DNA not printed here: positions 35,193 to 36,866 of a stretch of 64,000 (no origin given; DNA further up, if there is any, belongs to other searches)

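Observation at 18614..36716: Dispersed NAD/ADP-ribose module: NadV-like NAPRTase, NMNAT-Nudix fusion, PARG-like hydrolase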

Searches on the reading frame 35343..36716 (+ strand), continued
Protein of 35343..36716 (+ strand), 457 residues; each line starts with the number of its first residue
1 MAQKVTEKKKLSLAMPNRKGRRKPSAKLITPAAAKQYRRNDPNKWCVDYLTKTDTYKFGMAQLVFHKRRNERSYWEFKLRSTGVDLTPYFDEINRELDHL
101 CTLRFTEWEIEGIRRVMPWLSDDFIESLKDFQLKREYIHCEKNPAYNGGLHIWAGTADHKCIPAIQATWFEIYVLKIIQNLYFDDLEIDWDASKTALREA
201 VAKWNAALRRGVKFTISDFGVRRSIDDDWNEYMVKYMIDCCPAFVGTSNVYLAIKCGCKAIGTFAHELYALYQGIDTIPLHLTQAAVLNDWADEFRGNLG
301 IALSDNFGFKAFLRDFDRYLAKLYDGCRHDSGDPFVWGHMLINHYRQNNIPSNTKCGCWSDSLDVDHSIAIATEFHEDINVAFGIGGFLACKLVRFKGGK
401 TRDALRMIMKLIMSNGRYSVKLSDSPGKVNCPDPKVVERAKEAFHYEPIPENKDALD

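Call 57: find_related_loci(query=A2, collection=viral_contigs, flank=3000)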
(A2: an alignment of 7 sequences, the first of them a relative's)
Query A2 (251 aa) in viral_contigs; peptide patterns used: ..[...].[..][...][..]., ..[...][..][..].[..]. (x = any residue, [..] = any of these).
455 stretches matched a pattern; 428 encode a relative of the query (tblastn E <= 1e-3); the best 80 are kept; 80 distinct loci.
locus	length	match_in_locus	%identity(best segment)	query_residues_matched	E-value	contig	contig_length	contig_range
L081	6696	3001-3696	59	13-247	2e-80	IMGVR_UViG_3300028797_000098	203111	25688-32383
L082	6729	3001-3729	49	5-248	6e-73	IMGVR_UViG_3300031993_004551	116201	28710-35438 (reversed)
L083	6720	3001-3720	48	5-248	1e-67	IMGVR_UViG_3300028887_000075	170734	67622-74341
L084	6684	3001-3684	46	12-251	7e-61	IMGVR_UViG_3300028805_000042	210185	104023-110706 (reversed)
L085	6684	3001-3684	47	12-251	6e-61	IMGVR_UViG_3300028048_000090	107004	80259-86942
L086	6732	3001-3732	46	4-248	8e-59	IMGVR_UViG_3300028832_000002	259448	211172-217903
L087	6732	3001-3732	46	4-248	8e-59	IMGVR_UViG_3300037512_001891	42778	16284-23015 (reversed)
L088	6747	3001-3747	44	8-247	6e-57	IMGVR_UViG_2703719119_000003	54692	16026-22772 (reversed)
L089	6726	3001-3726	44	6-248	2e-55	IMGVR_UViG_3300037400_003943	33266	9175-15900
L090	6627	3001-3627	48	3-208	5e-54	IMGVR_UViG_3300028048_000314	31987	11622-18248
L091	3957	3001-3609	48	4-207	5e-54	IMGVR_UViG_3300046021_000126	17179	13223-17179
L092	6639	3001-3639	48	4-208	5e-54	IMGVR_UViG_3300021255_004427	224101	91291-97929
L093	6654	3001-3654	44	10-207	1e-53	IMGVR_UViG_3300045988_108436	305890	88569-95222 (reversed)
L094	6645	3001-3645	48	7-219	7e-53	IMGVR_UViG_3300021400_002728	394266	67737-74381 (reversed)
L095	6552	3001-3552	52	27-208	4e-52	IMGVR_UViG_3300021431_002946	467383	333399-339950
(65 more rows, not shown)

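Call 60: find_related_loci(query=A3, collection=viral_contigs, flank=3000)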
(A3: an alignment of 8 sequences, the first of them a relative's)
Query A3 (191 aa) in viral_contigs; peptide patterns used: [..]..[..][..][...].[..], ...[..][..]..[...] (x = any residue, [..] = any of these).
91 stretches matched a pattern; 28 encode a relative of the query (tblastn E <= 1e-3); 28 distinct loci.
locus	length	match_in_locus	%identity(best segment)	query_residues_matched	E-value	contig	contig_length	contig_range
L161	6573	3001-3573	63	1-191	7e-74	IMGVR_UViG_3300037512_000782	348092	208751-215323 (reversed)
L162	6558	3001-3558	42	2-188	2e-37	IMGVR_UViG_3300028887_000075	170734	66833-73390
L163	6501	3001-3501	39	2-186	5e-37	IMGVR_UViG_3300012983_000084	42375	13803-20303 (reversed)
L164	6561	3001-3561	44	5-191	6e-37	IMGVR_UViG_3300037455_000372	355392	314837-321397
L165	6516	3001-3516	36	2-191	1e-35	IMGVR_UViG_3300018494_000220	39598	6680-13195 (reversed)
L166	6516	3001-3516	36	2-191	1e-35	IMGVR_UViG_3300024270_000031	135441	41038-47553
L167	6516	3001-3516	36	2-191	1e-35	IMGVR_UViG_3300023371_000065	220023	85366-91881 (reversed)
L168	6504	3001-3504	37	4-191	3e-34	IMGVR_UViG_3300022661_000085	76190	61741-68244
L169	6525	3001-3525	39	7-190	5e-34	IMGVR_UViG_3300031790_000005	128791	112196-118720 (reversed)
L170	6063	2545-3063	37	7-191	3e-33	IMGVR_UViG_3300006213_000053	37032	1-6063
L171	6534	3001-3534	38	2-190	7e-33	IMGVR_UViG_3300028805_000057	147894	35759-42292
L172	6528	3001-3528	36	7-191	1e-32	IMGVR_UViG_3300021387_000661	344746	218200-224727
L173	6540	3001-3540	39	2-190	1e-32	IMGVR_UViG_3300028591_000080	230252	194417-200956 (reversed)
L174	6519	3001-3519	38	7-191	2e-32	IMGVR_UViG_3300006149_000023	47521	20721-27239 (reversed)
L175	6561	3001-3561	39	7-188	6e-32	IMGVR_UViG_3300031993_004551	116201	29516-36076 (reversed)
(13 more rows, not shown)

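Call 63: search_solved_structures(query=L006:9145-9891:-, max_evalue=0.1)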
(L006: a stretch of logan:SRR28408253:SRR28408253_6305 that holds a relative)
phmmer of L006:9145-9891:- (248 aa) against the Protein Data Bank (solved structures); distinct sequences matched with E-value up to 0.1: 4.
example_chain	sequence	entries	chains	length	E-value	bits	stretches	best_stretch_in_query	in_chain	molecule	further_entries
3wfo_A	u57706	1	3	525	0.031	16.7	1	70-131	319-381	Poly A polymerase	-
3wfp_A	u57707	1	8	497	0.052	16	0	70-129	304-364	Poly A polymerase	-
3wfr_E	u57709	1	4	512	0.056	15.9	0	70-129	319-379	Poly A polymerase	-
3wfq_E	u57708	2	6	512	0.056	15.9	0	70-129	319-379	Poly A polymerase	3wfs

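Call 72: get_annotated_region(hit=H5, flank=6000)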
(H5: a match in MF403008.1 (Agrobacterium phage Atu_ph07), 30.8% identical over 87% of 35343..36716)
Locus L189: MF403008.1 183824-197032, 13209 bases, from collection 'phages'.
description: Agrobacterium phage Atu_ph07, complete genome.
organism: Agrobacterium phage Atu_ph07 (NCBI taxid 2024264)
taxonomy: Viruses; Duplodnaviria; Heunggongvirae; Uroviricota; Caudoviricetes; Polybotosvirus; Polybotosvirus Atuph07
host: Agrobacterium tumefaciens C58; source: -; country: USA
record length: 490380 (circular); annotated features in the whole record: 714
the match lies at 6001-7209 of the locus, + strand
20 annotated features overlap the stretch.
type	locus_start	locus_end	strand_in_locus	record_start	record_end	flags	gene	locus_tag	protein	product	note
CDS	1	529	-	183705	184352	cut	-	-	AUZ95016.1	hypothetical protein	-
CDS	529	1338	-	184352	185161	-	-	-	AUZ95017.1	adenine-specific methyltransferase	-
CDS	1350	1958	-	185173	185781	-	-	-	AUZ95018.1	hypothetical protein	-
CDS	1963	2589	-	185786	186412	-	-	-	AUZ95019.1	hypothetical protein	-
CDS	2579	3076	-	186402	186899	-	-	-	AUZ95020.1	ADP-ribose pyrophosphatase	-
CDS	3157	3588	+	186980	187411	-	-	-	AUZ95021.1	hypothetical protein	-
CDS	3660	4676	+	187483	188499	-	-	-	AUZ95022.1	EF hand domain/PKD domain protein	-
CDS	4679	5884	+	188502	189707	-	-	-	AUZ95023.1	hypothetical protein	-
CDS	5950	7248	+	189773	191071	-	-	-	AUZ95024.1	nicotinate phosphoribosyltransferase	-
CDS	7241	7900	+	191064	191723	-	-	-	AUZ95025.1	hypothetical protein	-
CDS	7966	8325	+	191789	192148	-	-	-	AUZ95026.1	hypothetical protein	-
CDS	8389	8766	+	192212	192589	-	-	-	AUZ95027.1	hypothetical protein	-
CDS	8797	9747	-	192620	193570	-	-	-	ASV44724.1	thymidylate synthase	thymidylate synthase thyX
CDS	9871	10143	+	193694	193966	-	-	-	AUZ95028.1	hypothetical protein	-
CDS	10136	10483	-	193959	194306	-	-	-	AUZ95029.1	hypothetical protein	-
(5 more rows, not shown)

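Call 73: get_annotated_region(hit=H4, flank=6000)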
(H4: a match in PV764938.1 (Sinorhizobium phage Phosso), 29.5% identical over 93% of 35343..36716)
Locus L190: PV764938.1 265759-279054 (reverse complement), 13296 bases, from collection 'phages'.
description: Sinorhizobium phage Phosso, complete genome.
organism: Sinorhizobium phage Phosso (NCBI taxid 3435197)
taxonomy: Viruses
host: Sinohrizobium meliloti NRRL L-50; source: soil; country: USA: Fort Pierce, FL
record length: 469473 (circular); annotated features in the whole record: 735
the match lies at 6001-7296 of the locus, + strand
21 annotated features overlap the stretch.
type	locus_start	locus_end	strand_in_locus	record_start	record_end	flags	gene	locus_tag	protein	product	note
CDS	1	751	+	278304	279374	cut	-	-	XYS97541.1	hypothetical protein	384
CDS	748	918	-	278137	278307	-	-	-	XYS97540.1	hypothetical protein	383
CDS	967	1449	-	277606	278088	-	-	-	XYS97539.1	hypothetical protein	382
CDS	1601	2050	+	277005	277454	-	-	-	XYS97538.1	endolysin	381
CDS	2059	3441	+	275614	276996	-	-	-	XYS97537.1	head-to-tail adaptor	380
CDS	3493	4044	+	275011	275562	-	-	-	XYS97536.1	hypothetical protein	379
CDS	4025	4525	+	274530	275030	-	-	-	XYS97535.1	hypothetical protein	378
CDS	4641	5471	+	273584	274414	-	-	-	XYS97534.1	ammonia-dependent NAD(+) synthetase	377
CDS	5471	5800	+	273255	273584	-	-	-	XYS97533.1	hypothetical protein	376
CDS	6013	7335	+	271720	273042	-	-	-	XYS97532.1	nicotinate phosphoribosyltransferase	375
CDS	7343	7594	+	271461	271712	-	-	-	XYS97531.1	hypothetical protein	374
CDS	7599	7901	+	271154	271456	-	-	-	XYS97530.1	hypothetical protein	373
CDS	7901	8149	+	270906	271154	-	-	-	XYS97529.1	hypothetical protein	372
CDS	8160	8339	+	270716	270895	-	-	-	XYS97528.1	hypothetical protein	371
CDS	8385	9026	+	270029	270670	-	-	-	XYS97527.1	MutT-like nucleotide pyrophosphohydrolase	370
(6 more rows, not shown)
